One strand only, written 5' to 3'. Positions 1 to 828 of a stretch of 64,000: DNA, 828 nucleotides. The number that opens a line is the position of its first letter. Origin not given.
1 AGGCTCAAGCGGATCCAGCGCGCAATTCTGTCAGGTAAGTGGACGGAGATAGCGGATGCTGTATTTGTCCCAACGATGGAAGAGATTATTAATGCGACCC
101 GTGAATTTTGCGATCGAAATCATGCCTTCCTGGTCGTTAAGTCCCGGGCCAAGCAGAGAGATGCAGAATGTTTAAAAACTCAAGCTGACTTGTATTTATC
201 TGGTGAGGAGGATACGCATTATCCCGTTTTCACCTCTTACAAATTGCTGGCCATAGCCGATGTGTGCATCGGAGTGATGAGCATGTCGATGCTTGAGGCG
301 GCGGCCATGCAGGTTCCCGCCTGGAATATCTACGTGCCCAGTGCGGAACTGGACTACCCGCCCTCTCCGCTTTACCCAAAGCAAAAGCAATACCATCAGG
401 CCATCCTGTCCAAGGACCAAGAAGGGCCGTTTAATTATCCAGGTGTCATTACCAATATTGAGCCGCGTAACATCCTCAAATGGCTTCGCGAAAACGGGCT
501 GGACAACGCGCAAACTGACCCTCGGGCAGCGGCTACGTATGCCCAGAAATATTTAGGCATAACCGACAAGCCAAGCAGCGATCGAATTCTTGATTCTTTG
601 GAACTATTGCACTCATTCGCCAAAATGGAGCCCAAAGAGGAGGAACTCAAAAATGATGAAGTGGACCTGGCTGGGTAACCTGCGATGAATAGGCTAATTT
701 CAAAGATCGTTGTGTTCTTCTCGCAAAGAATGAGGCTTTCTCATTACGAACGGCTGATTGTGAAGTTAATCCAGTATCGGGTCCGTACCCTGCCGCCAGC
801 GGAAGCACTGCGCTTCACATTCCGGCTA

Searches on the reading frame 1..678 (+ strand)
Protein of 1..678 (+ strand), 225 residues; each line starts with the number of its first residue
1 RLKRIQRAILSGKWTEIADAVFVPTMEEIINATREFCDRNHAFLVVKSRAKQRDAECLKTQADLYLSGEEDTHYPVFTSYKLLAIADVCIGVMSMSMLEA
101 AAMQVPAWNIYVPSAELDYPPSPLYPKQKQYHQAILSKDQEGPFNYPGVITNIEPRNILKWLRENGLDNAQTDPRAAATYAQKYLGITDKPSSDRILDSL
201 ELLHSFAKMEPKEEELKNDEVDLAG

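Call 7: search_protein_families(library=pfam, proteins=[window:1-678:+], max_evalue=1)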
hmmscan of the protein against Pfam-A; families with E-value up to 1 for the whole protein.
window:1-678:+ (225 aa): 0 families

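Call 14: search_protein_families(library=ncbifam, proteins=[window:1-678:+], max_evalue=0.01)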
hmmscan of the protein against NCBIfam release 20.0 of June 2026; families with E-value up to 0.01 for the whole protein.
window:1-678:+ (225 aa): 0 families

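Call 82: find_homologous_proteins(query=window:1-678:+)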
Query window:1-678:+: 133 candidates shared short words with the query, none scored E <= 0.001.
